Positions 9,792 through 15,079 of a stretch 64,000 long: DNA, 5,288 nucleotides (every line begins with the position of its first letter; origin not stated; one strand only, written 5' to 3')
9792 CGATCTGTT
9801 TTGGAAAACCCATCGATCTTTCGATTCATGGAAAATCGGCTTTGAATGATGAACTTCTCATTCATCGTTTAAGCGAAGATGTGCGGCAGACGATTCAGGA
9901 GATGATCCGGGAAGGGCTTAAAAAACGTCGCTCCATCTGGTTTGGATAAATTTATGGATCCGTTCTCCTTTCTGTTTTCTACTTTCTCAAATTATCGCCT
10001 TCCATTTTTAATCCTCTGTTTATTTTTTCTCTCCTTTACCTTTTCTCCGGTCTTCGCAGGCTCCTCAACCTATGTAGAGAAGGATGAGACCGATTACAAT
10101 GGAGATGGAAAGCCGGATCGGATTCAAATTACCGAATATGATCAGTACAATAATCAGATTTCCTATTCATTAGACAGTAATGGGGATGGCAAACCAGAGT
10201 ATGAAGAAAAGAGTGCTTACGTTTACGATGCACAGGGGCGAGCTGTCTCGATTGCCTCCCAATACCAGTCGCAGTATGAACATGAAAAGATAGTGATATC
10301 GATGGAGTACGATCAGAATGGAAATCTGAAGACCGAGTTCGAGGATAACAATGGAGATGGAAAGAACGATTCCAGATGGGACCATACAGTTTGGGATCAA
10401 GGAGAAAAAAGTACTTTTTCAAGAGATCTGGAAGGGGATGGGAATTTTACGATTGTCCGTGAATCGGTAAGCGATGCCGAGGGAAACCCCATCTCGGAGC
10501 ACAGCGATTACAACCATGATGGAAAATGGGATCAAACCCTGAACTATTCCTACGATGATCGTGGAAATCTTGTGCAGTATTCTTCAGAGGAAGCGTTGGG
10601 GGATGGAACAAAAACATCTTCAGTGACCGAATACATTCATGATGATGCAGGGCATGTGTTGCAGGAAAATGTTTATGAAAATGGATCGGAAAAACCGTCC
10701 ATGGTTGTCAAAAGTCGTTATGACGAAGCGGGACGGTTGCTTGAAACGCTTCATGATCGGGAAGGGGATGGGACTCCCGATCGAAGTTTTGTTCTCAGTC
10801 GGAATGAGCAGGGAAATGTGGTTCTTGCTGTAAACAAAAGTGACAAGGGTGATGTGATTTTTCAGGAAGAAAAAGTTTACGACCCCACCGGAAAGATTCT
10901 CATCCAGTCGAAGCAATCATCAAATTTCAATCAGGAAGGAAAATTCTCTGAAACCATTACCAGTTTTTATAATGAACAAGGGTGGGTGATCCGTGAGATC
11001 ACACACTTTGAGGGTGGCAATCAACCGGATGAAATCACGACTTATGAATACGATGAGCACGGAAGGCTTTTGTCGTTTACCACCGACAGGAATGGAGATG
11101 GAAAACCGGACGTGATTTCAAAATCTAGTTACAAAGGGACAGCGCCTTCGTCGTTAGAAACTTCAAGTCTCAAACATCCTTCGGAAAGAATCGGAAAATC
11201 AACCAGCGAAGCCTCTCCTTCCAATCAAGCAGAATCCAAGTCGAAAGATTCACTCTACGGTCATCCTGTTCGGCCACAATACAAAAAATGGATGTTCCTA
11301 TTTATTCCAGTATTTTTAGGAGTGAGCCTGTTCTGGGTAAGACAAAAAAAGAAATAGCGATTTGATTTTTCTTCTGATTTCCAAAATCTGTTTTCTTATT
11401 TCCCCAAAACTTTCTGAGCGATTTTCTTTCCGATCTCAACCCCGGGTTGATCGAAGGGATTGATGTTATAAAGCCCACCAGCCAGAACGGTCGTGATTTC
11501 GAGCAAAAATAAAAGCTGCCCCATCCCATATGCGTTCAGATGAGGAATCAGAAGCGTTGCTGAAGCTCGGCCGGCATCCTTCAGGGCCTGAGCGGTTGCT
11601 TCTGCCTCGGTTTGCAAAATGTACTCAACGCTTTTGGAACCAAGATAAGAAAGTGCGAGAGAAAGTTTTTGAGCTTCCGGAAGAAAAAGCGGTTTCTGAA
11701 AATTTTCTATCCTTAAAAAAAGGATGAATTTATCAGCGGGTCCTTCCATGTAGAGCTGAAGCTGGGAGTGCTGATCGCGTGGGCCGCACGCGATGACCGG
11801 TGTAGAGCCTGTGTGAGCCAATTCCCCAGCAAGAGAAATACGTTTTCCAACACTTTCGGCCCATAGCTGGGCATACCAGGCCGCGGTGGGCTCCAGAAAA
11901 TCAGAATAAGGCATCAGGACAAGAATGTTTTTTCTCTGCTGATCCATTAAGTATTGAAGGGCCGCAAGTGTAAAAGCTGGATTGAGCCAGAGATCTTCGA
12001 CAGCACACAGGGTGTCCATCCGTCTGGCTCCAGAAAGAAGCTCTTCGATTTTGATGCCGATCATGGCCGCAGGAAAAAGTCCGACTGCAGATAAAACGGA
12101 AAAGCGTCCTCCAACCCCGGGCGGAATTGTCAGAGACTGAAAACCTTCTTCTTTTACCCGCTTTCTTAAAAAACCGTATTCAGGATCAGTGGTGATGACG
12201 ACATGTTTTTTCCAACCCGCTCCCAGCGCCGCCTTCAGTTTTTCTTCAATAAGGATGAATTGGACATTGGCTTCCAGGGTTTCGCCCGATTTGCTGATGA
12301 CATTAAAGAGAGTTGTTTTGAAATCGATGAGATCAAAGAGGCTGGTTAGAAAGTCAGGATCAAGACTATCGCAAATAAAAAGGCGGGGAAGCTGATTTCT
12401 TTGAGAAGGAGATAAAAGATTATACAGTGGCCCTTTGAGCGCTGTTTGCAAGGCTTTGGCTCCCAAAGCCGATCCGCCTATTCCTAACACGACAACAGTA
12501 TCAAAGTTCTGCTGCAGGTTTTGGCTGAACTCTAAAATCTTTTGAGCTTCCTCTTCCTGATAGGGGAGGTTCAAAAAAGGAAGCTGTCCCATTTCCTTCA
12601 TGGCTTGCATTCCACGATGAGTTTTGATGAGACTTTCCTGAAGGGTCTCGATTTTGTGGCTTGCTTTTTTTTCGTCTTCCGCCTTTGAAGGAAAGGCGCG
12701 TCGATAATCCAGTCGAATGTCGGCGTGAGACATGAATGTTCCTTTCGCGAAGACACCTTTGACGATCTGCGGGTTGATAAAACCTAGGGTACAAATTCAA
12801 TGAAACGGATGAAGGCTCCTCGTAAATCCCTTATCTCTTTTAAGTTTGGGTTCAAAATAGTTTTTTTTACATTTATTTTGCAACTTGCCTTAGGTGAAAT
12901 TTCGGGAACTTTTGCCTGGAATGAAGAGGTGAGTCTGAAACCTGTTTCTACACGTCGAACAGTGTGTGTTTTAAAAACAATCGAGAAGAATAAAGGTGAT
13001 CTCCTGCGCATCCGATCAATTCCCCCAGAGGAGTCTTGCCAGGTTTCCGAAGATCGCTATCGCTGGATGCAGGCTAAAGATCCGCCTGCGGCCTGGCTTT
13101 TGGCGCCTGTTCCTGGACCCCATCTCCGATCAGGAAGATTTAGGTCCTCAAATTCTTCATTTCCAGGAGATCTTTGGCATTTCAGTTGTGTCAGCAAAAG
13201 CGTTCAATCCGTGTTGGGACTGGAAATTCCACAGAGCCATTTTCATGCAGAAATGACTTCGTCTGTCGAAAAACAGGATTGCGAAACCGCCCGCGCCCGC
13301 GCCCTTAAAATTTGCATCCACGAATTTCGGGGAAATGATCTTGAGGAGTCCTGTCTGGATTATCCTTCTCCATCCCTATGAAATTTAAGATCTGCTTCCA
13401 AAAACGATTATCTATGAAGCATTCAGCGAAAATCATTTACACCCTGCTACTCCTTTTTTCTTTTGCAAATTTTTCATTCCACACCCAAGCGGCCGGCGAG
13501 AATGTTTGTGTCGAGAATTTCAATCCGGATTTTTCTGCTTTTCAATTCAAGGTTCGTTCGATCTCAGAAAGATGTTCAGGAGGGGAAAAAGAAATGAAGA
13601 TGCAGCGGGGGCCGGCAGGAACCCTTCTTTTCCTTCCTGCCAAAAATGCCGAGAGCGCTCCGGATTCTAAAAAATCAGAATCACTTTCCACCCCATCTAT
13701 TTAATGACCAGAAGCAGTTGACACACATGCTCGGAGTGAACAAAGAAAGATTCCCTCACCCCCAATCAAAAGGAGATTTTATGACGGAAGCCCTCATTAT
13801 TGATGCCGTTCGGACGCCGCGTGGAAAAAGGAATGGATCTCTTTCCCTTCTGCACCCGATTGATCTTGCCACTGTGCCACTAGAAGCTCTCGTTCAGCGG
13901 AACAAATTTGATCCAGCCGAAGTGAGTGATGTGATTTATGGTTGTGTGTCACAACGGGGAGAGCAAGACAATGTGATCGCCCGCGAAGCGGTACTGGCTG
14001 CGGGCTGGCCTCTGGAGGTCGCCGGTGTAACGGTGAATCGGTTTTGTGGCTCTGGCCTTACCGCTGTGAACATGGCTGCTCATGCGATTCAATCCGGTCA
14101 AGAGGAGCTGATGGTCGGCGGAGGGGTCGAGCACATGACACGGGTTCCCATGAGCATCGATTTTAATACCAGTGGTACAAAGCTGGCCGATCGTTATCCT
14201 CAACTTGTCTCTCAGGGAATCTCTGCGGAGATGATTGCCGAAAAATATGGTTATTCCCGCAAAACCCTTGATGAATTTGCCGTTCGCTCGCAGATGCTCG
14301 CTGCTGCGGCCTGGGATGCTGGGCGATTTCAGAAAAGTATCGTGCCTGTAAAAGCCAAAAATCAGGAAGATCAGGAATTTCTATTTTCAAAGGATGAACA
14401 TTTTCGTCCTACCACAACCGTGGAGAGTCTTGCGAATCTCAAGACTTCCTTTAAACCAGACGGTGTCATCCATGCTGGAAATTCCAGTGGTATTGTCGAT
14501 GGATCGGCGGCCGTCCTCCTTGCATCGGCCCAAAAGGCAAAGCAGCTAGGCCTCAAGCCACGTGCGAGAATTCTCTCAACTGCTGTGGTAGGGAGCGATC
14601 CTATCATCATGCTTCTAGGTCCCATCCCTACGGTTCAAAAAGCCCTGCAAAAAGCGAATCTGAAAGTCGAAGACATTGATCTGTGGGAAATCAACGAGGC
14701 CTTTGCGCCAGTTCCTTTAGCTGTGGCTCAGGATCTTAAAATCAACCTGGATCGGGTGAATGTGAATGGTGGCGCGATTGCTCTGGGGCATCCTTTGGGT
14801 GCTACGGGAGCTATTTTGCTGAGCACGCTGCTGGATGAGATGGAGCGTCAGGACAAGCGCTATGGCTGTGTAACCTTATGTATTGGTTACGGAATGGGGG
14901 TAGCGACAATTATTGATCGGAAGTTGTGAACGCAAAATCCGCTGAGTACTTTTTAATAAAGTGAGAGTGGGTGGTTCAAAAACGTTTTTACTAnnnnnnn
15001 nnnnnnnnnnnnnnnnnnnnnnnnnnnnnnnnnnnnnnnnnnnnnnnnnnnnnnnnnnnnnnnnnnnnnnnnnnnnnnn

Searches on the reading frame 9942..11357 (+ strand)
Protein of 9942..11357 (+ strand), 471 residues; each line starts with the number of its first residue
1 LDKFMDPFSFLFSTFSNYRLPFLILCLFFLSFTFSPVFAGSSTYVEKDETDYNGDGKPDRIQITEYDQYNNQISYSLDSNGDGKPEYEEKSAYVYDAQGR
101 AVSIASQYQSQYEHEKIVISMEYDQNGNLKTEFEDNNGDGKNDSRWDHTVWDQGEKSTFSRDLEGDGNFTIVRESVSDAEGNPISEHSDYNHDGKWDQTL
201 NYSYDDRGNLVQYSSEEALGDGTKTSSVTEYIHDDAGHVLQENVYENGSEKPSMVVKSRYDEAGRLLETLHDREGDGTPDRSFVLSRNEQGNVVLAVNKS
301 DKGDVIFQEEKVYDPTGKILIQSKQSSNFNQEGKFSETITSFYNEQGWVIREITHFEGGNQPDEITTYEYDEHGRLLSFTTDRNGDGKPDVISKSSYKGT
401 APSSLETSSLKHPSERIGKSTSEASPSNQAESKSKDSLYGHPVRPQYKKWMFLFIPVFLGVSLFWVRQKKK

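Call 82: search_protein_families(library=ncbifam, proteins=[window:9942-11357:+], max_evalue=0.00001)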
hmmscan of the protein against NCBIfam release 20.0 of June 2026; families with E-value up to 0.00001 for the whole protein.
window:9942-11357:+ (471 aa): 1 family
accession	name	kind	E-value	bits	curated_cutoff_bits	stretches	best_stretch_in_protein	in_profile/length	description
TIGR01643.1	YD_repeat_2x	repeat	1.9e-08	34.5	15.8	0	364-379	16-31/42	YD repeat-containing protein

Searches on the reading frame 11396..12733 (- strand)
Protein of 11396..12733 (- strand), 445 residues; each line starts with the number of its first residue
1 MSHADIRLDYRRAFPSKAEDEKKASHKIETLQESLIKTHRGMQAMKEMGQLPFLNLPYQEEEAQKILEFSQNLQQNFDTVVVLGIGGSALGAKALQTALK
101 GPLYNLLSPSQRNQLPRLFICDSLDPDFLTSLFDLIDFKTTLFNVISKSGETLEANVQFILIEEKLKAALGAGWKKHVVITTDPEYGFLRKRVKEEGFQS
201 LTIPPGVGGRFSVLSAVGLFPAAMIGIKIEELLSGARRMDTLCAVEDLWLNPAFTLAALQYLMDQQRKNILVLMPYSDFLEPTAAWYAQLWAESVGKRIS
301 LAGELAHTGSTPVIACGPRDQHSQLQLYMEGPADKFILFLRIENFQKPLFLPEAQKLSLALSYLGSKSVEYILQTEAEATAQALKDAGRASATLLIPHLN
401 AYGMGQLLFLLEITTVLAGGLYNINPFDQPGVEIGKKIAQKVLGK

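Call 82: search_protein_families(library=ncbifam, proteins=[window:11396-12733:-], max_evalue=0.00001)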
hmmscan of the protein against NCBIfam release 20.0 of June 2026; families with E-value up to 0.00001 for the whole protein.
window:11396-12733:- (445 aa): 7 families
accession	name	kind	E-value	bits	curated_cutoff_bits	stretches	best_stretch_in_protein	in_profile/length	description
NF003016.0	PRK03868.1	equivalog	3.4e-84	283.1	487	1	38-443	19-407/410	glucose-6-phosphate isomerase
NF010697.0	PRK14097.1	equivalog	3.2e-80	269.9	443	1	6-445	4-434/448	glucose-6-phosphate isomerase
NF040629.1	PGI_Meth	equivalog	3.6e-61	207.5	350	1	49-439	39-395/396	glucose-6-phosphate isomerase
NF010696.0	PRK14096.1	equivalog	4.3e-61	207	671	1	71-443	108-462/528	glucose-6-phosphate isomerase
NF007080.0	PRK09533.1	equivalog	6.7e-49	166.5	712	2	47-298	424-667/949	bifunctional transaldolase/phosoglucose isomerase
NF010695.0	PRK14095.1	equivalog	3.2e-45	154.7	703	1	59-443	124-510/536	glucose-6-phosphate isomerase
NF001211.0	PRK00179.1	equivalog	5.2e-41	140.7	492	1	74-443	143-516/544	glucose-6-phosphate isomerase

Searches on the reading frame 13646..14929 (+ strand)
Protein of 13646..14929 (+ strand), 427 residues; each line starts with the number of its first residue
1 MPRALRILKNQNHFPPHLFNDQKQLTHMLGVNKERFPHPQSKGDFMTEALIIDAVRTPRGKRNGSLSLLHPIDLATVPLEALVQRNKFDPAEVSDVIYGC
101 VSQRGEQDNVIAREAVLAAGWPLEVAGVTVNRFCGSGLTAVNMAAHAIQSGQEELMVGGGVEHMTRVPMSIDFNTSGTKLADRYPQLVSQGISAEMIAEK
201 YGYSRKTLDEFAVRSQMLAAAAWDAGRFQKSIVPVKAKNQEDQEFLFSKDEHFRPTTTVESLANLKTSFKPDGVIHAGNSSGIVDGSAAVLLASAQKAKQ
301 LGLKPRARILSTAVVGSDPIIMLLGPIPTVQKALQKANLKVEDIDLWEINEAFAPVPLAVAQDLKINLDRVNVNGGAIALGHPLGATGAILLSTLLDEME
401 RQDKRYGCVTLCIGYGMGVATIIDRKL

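Call 82: search_protein_families(library=ncbifam, proteins=[window:13646-14929:+], max_evalue=0.00001)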
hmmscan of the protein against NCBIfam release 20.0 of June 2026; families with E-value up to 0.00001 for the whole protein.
window:13646-14929:+ (427 aa): 41 families (the best 25 are shown)
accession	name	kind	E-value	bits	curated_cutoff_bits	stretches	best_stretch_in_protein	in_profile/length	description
NF006090.0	PRK08242.1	equivalog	1.2e-148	495.5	514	2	46-271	1-226/402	acetyl-CoA C-acetyltransferase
TIGR01930.1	AcCoA-C-Actrans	subfamily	1.7e-136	455.2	240.55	1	51-423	1-384/385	acetyl-CoA C-acyltransferase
NF004682.0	PRK06025.1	subfamily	2.8e-119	399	568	2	274-425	265-416/417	acetyl-CoA C-acetyltransferase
NF005865.0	PRK07801.1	equivalog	7e-119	397.4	591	1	46-425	1-381/382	acetyl-CoA C-acetyltransferase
NF005077.0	PRK06504.1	subfamily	9.7e-119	397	590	1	46-425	1-389/390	acetyl-CoA C-acetyltransferase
TIGR02430.1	pcaF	equivalog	8.1e-118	393.9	597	1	48-425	2-399/400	3-oxoadipyl-CoA thiolase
NF006551.0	PRK09050.1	subfamily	3.8e-116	388.4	605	2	193-425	166-400/401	3-oxoadipyl-CoA thiolase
NF006510.0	PRK08947.1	equivalog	3.9e-115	384.9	519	1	46-425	1-386/387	acetyl-CoA C-acyltransferase FadA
NF005889.0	PRK07850.1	equivalog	1.5e-112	376.5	515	1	46-425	1-386/387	steroid 3-ketoacyl-CoA thiolase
TIGR02445.1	fadA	equivalog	1.2e-106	356.9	591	1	50-425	3-384/385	acetyl-CoA C-acyltransferase FadA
NF006552.0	PRK09051.1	subfamily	7e-106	354.8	565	1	46-425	3-394/395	beta-ketothiolase BktB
NF006553.0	PRK09052.1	equivalog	2.2e-104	349.6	567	1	46-425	5-398/399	acetyl-CoA C-acyltransferase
NF005805.0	PRK07661.1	equivalog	3.9e-104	348.7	633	1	46-424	1-389/391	acetyl-CoA C-acetyltransferase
NF006001.0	PRK08131.1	equivalog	2.6e-102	342.7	622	1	46-425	1-399/401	3-oxoadipyl-CoA thiolase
NF005033.0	PRK06445.1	equivalog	2.2e-101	339.9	511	1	69-425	31-394/395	acetyl-CoA C-acetyltransferase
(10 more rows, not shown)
